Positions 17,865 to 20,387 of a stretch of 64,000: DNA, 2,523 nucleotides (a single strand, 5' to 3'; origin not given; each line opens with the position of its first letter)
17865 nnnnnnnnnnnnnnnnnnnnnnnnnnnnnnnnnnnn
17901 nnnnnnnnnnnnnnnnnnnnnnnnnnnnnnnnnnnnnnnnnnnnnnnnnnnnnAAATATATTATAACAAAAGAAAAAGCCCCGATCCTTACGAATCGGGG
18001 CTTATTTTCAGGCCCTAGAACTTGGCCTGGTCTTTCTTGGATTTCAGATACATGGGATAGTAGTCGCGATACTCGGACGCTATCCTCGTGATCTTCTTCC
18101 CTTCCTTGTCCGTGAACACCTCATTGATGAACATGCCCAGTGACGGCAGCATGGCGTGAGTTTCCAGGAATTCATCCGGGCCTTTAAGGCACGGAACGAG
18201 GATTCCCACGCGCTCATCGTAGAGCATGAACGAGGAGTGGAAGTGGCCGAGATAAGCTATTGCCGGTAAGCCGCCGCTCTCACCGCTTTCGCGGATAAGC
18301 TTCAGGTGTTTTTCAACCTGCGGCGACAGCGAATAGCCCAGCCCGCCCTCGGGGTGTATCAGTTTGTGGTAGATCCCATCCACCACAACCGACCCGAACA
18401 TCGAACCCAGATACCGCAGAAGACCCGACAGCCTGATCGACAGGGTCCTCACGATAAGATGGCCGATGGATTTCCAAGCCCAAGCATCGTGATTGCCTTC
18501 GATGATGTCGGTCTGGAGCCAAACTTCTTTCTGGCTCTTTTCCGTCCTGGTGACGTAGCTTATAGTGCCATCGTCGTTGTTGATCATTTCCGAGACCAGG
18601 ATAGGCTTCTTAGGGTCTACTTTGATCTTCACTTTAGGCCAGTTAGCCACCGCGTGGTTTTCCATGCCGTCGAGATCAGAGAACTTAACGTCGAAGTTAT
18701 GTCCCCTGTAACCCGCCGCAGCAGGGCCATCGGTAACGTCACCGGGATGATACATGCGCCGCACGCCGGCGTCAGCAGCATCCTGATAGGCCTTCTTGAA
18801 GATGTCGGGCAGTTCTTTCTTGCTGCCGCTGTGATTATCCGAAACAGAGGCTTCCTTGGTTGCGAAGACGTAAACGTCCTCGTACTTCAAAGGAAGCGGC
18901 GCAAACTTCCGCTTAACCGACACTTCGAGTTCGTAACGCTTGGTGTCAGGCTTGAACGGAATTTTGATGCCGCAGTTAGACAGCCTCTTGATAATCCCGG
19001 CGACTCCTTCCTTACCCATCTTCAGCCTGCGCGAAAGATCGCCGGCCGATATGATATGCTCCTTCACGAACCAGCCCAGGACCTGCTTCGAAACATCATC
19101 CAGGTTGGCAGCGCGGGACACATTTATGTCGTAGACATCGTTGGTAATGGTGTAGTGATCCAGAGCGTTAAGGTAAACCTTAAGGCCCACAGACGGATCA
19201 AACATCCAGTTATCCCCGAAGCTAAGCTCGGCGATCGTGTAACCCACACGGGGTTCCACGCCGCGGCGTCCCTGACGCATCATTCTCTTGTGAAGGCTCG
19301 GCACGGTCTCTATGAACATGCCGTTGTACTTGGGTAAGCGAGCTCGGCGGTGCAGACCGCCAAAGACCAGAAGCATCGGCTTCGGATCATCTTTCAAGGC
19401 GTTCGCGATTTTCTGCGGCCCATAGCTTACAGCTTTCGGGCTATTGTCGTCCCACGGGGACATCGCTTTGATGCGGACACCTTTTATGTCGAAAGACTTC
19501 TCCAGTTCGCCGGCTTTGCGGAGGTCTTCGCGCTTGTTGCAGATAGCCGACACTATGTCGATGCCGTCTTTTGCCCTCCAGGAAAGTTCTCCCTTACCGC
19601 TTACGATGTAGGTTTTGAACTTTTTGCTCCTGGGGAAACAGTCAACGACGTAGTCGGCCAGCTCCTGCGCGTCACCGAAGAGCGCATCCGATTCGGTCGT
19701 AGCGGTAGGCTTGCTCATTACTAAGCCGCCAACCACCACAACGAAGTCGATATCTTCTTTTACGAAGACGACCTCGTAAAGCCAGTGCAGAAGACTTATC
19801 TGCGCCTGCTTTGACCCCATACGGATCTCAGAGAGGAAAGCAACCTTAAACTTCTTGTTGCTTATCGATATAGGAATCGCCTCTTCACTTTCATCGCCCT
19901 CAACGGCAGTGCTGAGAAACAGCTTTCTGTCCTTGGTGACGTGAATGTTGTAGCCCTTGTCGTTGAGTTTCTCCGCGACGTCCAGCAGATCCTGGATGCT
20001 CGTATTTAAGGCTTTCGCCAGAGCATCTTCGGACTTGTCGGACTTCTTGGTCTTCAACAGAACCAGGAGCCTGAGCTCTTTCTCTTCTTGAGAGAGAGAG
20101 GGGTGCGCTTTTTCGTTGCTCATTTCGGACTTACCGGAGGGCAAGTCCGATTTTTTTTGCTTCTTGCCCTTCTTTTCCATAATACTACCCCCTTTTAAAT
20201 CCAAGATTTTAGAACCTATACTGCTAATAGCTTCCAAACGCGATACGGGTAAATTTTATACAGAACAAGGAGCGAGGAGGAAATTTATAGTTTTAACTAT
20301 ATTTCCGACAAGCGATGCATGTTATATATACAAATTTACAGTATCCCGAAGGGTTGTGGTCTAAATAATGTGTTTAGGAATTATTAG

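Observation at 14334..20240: Foreign-composition block between rplJ and tRNA-Trp: paired AAA+ ATPases plus a large metallophosphoesterase protein; candidate undescribed module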

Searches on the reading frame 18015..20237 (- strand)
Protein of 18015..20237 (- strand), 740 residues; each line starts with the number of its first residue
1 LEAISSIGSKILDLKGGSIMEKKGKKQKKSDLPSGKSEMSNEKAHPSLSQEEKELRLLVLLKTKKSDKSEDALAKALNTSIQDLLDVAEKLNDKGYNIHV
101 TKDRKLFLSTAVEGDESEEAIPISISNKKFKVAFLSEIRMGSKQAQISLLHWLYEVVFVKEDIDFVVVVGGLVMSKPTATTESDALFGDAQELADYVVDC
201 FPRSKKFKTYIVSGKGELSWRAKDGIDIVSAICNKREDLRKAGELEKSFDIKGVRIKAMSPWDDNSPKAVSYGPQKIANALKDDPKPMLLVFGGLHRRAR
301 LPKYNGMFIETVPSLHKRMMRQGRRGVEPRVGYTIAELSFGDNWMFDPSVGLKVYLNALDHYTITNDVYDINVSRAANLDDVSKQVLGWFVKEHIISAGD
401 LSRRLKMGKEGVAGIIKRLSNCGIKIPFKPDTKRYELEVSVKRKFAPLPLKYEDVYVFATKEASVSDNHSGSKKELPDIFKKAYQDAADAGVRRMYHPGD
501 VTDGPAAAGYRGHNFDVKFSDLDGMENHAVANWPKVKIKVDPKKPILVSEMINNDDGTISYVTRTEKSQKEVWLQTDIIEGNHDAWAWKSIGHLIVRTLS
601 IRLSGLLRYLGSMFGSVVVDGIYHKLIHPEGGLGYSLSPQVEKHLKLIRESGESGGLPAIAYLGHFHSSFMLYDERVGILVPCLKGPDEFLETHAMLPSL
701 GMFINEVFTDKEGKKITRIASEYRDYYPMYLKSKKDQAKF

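Call 4: search_protein_families(library=pfam, proteins=[window:18015-20237:-], max_evalue=0.1)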
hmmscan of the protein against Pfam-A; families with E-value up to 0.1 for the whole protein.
window:18015-20237:- (740 aa): 1 family
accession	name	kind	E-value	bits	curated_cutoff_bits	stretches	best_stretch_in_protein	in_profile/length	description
PF08279.18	HTH_11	-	0.021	15.1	25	0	55-102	3-50/55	HTH domain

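Call 5: search_protein_families(library=padloc, proteins=[window:18015-20237:-], max_evalue=0.1)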
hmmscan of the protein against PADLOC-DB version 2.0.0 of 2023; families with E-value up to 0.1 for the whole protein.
window:18015-20237:- (740 aa): 0 families

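Call 6: search_protein_families(library=ncbifam, proteins=[window:18015-20237:-], max_evalue=0.1)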
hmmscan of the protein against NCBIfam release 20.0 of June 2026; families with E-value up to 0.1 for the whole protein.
window:18015-20237:- (740 aa): 2 families
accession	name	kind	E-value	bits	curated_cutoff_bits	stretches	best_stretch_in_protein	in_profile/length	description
TIGR00122.1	birA_repr_reg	equivalog_domain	0.0029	17.4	70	0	397-437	15-53/69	biotin operon repressor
NF008847.0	PRK11886.1-2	equivalog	0.0061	15.9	293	0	51-113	4-65/320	bifunctional biotin--[acetyl-CoA-carboxylase] ligase/biotin operon repressor BirA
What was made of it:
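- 19911..20090 (-): First winged-helix domain (about aa 31-90). Weak HTH_11 and BirA-repressor matches (calls 4, 6).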

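Call 13: find_homologous_proteins(query=window:18015-20180:-)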
Query window:18015-20180:- (721 aa): 16 proteins with E <= 0.001 among 8000 candidates.
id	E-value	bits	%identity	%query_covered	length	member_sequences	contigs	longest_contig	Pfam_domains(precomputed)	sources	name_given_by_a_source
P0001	0.0e+0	1637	100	100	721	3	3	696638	-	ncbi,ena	-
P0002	0.0e+0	1411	85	100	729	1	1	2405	-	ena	-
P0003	0.0e+0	1410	85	100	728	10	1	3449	-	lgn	-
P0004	0.0e+0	1250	76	100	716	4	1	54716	-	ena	-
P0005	3.6e-256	870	56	91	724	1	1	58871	PF08279.19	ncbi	-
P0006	1.4e-251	855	54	94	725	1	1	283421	PF08279.19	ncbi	-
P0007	8.9e-239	813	53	99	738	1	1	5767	PF12802.14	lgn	-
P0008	5.0e-236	804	52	99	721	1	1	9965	-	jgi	jgi:hypothetical protein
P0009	2.0e-230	785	53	94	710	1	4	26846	-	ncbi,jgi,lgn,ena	-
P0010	1.1e-229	783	53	94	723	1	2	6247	-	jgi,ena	-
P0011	5.9e-224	764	51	99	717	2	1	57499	PF12850.13,PF00149.34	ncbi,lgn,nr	ncbi:MAG: hypothetical protein Q7S81_00545 [bacterium]|nr:hypothetical protein [bacterium]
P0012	4.2e-218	744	50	99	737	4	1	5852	-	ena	-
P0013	6.9e-211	720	49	94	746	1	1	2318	PF08279.19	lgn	-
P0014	9.1e-157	542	40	91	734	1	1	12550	-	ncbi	-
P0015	8.4e-149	515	41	91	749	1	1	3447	-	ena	-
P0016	8.0e-6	43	32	21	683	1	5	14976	PF12850.13,PF14890.12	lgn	-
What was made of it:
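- Checked: Large gene: 18015-20180 from the ATG, 721 aa. This is identical to database protein P0001 (call 13).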

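Call 14: find_encoding_contigs(protein=P0006, flank=10000, max_places=2)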
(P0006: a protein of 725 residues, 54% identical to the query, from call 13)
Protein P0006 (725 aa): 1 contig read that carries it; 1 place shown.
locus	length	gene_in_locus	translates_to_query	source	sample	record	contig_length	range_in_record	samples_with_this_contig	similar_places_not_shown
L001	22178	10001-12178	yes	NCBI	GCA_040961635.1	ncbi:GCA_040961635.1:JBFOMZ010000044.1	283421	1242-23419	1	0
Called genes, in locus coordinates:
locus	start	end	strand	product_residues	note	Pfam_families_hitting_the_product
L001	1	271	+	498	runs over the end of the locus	PF13385:Laminin_G_3 (weak), PF16355:DUF4982 (faint), PF13385:Laminin_G_3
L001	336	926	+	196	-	PF05635:23S_rRNA_IVP (weak)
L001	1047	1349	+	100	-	PF00886:Ribosomal_S16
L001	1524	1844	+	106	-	PF13083:KH_KhpA-B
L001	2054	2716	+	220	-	PF01746:tRNA_m1G_MT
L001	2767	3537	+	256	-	PF00318:Ribosomal_S2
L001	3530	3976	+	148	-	PF00889:EF_TS, PF25025:EF-Ts_N (weak), PF00889:EF_TS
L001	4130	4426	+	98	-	-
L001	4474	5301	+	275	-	PF14528:LAGLIDADG_3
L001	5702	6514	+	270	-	-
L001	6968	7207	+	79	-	PF01541:GIY-YIG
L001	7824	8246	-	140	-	PF02805:Ada_Zn_binding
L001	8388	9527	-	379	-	PF01266:DAO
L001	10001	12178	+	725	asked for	PF08279:HTH_11 (faint)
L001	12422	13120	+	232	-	PF01135:PCMT, PF02353:CMAS (faint), PF08704:GCD14 (weak), PF13847:Methyltransf_31, PF13649:Methyltransf_25 (weak)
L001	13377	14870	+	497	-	PF07724:AAA_2, PF07728:AAA_5 (faint), PF07724:AAA_2, PF10431:ClpB_D2-small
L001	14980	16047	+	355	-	PF02811:PHP (weak)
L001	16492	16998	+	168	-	PF00466:Ribosomal_L10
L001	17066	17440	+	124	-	PF16320:Ribosomal_L12_N, PF00542:Ribosomal_L12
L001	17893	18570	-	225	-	-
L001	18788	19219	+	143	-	PF02381:MraZ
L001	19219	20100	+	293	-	PF01795:Methyltransf_5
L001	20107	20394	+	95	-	-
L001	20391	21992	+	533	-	PF03717:PBP_dimer, PF00905:Transpeptidase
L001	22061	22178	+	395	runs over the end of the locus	PF08245:Mur_ligase_M, PF02875:Mur_ligase_C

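Call 15: find_encoding_contigs(protein=P0005, flank=10000, max_places=2)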
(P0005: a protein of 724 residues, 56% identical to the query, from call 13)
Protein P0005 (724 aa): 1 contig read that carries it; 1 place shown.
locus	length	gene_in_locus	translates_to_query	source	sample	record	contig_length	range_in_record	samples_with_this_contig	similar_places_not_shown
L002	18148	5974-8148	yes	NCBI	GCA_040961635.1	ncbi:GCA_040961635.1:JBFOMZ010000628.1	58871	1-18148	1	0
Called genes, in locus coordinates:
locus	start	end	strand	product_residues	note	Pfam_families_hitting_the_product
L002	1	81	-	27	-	?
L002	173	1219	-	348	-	PF00438:S-AdoMet_synt_N, PF02772:S-AdoMet_synt_M, PF02773:S-AdoMet_synt_C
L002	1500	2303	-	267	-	PF03009:GDPD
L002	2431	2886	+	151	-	PF06541:ABC_trans_CmpB (weak)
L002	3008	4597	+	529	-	-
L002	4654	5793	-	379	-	PF01266:DAO, PF07992:Pyr_redox_2 (faint)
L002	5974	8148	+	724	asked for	PF08279:HTH_11 (faint)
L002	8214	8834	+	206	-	PF01135:PCMT, PF01596:Methyltransf_3 (weak), PF13847:Methyltransf_31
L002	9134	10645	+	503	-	PF07724:AAA_2, PF07728:AAA_5 (faint), PF07724:AAA_2, PF10431:ClpB_D2-small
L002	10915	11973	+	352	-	PF02811:PHP (weak)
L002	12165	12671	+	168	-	PF00466:Ribosomal_L10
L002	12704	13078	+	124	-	PF16320:Ribosomal_L12_N, PF00542:Ribosomal_L12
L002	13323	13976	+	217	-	PF02381:MraZ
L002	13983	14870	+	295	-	PF01795:Methyltransf_5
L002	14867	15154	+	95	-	-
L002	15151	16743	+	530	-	PF03717:PBP_dimer, PF00905:Transpeptidase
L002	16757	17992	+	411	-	PF08245:Mur_ligase_M, PF02875:Mur_ligase_C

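Call 16: find_encoding_contigs(protein=P0011, flank=10000, max_places=2)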
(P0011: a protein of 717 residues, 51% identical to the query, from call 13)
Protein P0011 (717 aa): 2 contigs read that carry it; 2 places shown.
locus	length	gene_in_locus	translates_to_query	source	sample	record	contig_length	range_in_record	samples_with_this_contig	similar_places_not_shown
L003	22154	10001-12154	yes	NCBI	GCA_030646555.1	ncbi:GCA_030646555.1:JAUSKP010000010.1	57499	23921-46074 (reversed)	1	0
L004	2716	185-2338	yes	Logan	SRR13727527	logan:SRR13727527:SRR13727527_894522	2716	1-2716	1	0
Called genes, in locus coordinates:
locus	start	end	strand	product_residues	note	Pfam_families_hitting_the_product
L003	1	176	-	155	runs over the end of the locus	PF05708:Peptidase_C92 (faint), PF00877:NLPC_P60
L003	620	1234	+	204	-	-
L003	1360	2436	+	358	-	PF02912:Phe_tRNA-synt_N, PF01409:tRNA-synt_2d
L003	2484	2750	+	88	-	PF01541:GIY-YIG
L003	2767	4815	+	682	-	PF03483:B3_4, PF03484:B5, PF17759:tRNA_synthFbeta, PF03147:FDX-ACB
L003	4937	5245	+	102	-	PF00886:Ribosomal_S16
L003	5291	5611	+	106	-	PF13083:KH_KhpA-B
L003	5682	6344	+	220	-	PF01746:tRNA_m1G_MT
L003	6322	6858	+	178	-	PF00293:NUDIX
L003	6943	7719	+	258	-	PF00318:Ribosomal_S2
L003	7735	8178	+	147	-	PF00889:EF_TS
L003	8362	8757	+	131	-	-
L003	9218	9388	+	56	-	PF00471:Ribosomal_L33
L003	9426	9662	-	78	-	PF01541:GIY-YIG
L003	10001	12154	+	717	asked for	PF00149:Metallophos (faint), PF12850:Metallophos_2 (faint)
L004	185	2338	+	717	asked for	PF00149:Metallophos (faint), PF12850:Metallophos_2 (faint)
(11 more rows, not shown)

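Call 18: find_encoding_contigs(protein=P0004, flank=10000, max_places=2)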
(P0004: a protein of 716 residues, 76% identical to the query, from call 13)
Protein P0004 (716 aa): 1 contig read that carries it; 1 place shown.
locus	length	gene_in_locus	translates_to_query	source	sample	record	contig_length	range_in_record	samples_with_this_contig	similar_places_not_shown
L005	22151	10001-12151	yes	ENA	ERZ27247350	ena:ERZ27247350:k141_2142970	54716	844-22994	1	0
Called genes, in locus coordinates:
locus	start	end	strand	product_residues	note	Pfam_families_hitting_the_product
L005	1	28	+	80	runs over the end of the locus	PF01541:GIY-YIG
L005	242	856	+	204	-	-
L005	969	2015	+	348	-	PF02912:Phe_tRNA-synt_N, PF01409:tRNA-synt_2d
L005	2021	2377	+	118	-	-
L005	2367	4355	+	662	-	PF03483:B3_4, PF03484:B5, PF17759:tRNA_synthFbeta, PF03147:FDX-ACB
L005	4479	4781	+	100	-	PF00886:Ribosomal_S16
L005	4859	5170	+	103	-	PF13083:KH_KhpA-B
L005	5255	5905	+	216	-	PF01746:tRNA_m1G_MT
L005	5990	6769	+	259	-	PF00318:Ribosomal_S2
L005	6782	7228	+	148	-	PF00889:EF_TS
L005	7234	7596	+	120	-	-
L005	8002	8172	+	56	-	PF00471:Ribosomal_L33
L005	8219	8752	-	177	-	PF03358:FMN_red, PF02525:Flavodoxin_2 (weak)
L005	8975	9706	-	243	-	-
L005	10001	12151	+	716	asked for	-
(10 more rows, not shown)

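Call 19: find_encoding_contigs(protein=P0009, flank=10000, max_places=2)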
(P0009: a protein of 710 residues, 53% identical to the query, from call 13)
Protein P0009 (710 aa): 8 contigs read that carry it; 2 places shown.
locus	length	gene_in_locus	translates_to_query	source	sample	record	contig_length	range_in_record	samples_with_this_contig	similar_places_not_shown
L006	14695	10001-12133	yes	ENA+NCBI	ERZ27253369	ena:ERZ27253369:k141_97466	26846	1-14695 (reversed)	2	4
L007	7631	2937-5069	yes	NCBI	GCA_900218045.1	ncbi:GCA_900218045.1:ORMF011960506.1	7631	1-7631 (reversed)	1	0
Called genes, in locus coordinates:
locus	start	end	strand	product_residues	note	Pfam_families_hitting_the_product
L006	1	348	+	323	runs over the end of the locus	PF03747:ADP_ribosyl_GH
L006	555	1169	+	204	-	-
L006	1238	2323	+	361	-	PF02912:Phe_tRNA-synt_N, PF01409:tRNA-synt_2d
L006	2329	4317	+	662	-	PF03483:B3_4, PF03484:B5, PF17759:tRNA_synthFbeta, PF03147:FDX-ACB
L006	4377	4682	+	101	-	PF00886:Ribosomal_S16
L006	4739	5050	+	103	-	PF13083:KH_KhpA-B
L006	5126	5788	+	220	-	PF01746:tRNA_m1G_MT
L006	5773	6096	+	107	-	-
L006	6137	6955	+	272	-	PF00318:Ribosomal_S2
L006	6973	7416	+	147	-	PF00889:EF_TS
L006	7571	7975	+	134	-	-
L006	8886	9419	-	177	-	PF02525:Flavodoxin_2 (weak), PF03358:FMN_red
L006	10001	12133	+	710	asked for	-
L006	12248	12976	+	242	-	PF01135:PCMT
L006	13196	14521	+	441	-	PF07724:AAA_2, PF00004:AAA (faint), PF07724:AAA_2, PF07728:AAA_5 (weak), PF10431:ClpB_D2-small (weak)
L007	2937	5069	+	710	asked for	-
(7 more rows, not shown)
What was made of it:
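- Homing-endonuclease ORFs lie nearby in relatives (calls 14, 16, 19).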

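Call 20: find_encoding_contigs(protein=P0014, flank=10000, max_places=2)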
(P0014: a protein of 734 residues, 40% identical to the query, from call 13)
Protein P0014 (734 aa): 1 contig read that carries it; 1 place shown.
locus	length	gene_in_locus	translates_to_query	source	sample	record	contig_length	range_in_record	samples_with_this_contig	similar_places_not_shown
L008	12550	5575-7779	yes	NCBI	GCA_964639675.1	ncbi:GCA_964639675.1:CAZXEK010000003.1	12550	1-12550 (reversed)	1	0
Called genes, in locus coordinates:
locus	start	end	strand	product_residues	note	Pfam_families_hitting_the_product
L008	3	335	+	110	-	?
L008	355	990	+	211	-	-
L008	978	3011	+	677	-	PF22745:Nlig-Ia, PF01653:DNA_ligase_aden, PF00633:HHH (faint), PF03120:OB_DNA_ligase, PF03119:DNA_ligase_ZBD, PF12826:HHH_2, PF00533:BRCT, PF12738:PTCB-BRCT, +1 more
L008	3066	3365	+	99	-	PF02686:GatC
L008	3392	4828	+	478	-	PF01425:Amidase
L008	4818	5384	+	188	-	-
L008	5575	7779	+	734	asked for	-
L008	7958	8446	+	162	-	PF00466:Ribosomal_L10, PF27436:RL10_C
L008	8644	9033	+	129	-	PF16320:Ribosomal_L12_N, PF00542:Ribosomal_L12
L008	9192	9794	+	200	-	-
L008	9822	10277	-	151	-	-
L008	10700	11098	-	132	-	-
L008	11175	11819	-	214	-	PF13462:Thioredoxin_4, PF01323:DSBA, PF13743:Thioredoxin_5 (faint)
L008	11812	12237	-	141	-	PF02600:DsbB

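Call 21: find_encoding_contigs(protein=P0016, flank=10000, max_places=2)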
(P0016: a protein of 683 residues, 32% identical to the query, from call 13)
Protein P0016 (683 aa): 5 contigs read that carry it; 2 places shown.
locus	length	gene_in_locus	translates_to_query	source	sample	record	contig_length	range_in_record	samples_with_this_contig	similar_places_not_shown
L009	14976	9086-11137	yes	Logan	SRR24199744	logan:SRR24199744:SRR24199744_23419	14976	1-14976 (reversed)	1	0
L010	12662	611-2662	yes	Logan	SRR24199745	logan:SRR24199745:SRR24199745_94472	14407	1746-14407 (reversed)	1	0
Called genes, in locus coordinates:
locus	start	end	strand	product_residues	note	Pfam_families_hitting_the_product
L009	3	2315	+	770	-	?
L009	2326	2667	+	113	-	-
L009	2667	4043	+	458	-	-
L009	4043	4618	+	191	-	-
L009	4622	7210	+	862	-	-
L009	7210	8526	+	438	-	-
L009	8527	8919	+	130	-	-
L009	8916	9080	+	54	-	-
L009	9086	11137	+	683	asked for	PF12850:Metallophos_2 (faint), PF14890:Intein_splicing (faint)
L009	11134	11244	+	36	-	-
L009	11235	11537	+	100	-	-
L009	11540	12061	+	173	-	-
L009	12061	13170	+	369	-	PF01510:Amidase_2, PF01471:PG_binding_1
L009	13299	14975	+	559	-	?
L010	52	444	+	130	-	-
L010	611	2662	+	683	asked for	PF12850:Metallophos_2 (faint), PF14890:Intein_splicing (faint)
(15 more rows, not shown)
